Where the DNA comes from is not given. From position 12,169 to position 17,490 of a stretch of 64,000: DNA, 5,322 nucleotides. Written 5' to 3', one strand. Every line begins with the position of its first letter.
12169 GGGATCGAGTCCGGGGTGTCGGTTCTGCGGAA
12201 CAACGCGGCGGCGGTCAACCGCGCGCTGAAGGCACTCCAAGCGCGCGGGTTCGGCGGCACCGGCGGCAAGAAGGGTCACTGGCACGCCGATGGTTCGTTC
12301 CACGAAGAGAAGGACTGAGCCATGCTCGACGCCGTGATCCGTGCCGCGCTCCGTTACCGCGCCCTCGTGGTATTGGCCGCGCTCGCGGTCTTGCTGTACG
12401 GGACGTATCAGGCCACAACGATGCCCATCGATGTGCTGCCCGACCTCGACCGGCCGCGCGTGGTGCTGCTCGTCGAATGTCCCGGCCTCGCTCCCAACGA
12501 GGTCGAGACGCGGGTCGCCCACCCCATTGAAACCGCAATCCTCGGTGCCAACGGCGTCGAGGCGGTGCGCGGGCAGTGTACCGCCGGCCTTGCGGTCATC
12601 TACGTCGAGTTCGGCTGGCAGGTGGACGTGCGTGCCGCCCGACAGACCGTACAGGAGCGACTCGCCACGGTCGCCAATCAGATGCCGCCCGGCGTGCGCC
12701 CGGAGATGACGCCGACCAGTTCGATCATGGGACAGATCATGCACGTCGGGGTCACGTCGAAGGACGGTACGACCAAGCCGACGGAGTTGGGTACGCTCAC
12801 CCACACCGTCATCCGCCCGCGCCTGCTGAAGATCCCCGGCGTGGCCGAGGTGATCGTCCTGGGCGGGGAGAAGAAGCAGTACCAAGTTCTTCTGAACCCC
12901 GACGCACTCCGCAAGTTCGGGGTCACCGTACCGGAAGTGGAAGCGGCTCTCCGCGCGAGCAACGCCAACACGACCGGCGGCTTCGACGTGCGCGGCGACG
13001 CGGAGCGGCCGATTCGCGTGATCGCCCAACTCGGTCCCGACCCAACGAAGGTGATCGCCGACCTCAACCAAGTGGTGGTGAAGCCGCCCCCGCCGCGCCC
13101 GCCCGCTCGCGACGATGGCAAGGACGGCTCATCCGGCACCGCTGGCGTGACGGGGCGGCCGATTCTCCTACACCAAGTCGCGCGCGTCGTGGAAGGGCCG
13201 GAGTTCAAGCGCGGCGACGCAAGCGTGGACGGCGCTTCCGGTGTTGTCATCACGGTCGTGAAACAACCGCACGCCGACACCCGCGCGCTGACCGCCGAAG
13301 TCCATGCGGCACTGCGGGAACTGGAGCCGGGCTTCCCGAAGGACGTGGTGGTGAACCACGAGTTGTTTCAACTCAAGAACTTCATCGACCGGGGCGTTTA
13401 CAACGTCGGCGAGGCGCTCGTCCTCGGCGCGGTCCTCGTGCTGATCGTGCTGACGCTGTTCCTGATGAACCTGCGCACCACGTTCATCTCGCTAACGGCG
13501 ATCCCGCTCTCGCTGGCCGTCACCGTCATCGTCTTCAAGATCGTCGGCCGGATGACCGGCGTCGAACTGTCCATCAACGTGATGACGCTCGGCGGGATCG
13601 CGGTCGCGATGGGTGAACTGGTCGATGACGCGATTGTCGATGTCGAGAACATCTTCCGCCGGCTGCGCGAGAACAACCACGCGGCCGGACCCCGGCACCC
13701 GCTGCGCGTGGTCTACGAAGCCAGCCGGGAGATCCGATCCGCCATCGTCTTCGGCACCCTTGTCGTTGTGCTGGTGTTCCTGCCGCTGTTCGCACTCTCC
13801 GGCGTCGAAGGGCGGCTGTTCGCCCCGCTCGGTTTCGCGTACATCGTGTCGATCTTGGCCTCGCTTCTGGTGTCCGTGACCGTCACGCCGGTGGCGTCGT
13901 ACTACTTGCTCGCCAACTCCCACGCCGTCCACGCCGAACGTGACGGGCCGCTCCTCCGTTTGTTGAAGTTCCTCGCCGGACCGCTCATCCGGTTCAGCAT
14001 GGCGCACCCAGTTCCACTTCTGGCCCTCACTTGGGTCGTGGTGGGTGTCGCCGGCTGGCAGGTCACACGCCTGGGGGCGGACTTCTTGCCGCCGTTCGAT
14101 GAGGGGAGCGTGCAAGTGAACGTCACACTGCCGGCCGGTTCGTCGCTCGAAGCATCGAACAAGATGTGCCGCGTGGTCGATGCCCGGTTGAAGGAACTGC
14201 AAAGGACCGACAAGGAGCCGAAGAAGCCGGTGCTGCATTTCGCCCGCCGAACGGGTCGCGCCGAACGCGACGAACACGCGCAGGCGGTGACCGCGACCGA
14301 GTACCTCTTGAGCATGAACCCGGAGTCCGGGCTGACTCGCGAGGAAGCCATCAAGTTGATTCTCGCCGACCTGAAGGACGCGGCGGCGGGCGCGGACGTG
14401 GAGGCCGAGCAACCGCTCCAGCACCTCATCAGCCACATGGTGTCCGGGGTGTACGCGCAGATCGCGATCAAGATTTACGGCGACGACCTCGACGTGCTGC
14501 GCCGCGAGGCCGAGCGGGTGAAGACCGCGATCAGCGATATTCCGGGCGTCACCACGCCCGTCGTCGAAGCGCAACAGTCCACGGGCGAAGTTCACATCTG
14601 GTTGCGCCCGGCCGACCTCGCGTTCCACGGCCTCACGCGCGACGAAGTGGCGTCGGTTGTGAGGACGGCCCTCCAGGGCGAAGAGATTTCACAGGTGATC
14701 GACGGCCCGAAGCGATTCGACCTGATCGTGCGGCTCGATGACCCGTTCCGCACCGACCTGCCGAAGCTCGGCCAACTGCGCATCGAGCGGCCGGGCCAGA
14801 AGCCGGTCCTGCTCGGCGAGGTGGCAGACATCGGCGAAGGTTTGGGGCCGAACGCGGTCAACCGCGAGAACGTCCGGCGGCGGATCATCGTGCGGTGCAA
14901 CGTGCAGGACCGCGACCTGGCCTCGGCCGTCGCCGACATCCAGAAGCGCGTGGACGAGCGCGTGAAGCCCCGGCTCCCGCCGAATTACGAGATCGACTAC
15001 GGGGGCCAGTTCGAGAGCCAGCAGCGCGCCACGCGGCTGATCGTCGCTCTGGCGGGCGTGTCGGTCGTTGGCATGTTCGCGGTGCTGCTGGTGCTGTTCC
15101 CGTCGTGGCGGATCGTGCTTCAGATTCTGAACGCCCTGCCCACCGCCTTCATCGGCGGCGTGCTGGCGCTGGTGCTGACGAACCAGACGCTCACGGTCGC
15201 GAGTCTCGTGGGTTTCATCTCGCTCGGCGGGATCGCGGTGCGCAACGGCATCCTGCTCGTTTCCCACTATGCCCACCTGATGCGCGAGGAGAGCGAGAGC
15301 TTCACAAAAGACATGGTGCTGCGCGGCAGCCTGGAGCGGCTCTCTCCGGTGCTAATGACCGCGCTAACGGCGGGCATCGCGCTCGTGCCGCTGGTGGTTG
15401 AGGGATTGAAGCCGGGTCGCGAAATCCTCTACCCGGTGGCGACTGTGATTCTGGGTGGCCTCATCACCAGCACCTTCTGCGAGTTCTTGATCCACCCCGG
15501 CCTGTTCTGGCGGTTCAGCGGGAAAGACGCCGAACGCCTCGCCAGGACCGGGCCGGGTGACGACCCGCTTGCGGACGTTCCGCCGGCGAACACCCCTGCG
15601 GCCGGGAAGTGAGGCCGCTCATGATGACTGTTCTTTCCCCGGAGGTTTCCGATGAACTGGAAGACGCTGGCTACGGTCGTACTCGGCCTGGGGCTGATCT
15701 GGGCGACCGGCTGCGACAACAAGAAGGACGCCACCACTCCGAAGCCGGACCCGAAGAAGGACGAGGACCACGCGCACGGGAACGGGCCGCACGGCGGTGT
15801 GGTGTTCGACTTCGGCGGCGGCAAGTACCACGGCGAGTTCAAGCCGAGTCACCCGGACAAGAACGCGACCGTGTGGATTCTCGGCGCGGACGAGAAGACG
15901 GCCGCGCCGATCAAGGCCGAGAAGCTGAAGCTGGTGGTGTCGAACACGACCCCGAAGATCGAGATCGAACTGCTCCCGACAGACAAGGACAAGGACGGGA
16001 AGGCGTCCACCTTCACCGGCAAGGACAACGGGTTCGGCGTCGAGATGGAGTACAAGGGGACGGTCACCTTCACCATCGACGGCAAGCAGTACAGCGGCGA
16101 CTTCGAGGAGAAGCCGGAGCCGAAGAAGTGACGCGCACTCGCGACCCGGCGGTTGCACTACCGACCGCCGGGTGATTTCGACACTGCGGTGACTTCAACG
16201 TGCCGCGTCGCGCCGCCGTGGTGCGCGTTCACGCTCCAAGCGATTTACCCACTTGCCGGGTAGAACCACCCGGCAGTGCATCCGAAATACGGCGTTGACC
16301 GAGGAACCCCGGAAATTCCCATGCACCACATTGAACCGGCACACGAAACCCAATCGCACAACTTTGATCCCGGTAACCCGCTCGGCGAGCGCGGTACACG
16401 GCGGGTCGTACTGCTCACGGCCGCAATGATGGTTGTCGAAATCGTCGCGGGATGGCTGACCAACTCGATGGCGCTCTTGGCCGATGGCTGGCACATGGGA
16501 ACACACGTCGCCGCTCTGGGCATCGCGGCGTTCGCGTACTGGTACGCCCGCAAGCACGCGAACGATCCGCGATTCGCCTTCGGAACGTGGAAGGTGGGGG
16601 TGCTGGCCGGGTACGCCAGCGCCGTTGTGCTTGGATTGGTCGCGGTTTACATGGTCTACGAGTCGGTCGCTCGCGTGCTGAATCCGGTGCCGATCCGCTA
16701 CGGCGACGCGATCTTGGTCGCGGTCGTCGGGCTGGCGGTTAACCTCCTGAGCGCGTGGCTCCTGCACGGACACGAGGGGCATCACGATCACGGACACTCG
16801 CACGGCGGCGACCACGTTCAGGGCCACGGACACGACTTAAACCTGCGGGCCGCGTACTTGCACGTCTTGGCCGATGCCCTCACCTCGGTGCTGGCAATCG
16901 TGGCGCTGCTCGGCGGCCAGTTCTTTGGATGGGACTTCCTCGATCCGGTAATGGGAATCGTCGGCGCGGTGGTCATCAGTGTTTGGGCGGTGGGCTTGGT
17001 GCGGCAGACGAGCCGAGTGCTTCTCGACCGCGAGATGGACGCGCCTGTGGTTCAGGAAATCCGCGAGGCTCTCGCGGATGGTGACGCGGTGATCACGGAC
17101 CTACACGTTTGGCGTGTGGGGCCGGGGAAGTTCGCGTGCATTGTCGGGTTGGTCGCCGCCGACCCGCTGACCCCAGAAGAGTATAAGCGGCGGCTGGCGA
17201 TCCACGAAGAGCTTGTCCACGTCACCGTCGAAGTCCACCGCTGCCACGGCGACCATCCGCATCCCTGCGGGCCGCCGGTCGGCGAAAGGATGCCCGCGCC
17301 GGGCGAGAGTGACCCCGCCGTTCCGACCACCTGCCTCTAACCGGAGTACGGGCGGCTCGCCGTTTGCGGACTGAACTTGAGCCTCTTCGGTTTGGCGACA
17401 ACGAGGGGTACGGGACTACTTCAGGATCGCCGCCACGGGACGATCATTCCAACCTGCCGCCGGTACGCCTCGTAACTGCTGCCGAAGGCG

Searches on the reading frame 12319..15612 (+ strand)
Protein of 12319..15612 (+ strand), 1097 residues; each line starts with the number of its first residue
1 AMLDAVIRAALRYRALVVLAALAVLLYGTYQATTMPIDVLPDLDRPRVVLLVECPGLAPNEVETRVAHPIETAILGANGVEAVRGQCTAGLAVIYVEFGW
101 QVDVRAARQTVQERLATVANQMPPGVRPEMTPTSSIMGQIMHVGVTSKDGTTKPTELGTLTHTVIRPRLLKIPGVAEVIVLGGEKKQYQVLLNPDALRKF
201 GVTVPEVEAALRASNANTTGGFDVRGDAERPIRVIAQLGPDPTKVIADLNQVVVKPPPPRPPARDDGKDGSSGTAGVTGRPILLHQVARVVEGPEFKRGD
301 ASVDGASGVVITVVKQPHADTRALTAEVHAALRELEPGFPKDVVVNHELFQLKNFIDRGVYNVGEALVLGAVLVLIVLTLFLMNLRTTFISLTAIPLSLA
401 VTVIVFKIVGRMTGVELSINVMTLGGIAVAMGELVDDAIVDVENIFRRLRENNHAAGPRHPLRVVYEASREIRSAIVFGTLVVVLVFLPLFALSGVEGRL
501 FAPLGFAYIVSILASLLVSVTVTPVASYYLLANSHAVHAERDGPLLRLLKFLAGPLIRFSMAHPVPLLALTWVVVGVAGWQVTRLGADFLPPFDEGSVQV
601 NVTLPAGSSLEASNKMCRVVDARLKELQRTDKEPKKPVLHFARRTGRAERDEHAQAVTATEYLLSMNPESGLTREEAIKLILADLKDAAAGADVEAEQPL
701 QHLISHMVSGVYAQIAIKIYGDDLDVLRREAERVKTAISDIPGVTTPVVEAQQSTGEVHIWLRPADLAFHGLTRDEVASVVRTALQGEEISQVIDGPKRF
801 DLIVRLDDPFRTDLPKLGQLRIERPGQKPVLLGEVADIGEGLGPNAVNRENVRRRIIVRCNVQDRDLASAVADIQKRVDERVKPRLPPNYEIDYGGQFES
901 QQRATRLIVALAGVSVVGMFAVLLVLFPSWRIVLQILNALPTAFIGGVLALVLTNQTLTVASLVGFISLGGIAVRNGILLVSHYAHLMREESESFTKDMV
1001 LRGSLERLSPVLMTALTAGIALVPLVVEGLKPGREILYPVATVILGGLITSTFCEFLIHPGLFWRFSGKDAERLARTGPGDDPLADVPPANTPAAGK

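Call 33: search_protein_families(library=pfam, proteins=[window:12319-15612:+], max_evalue=0.0001)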
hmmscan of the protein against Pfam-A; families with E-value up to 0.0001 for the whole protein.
window:12319-15612:+ (1097 aa): 2 families
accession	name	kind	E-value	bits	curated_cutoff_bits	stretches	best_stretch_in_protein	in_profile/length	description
PF00873.25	ACR_tran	-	3.8e-228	760.3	28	1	7-1065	2-1019/1021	AcrB/AcrD/AcrF family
PF03176.21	MMPL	-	1.4e-09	37.8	20.5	1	286-524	66-296/333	MMPL family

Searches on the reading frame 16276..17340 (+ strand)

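Call 33: search_protein_families(library=pfam, proteins=[window:16276-17340:+], max_evalue=0.0001)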
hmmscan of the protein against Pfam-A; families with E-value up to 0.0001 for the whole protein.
window:16276-17340:+ (354 aa): 1 family
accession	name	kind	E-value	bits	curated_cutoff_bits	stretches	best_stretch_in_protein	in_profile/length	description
PF01545.26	Cation_efflux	-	1.3e-38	133.2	26.6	1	44-250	4-198/198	Cation efflux family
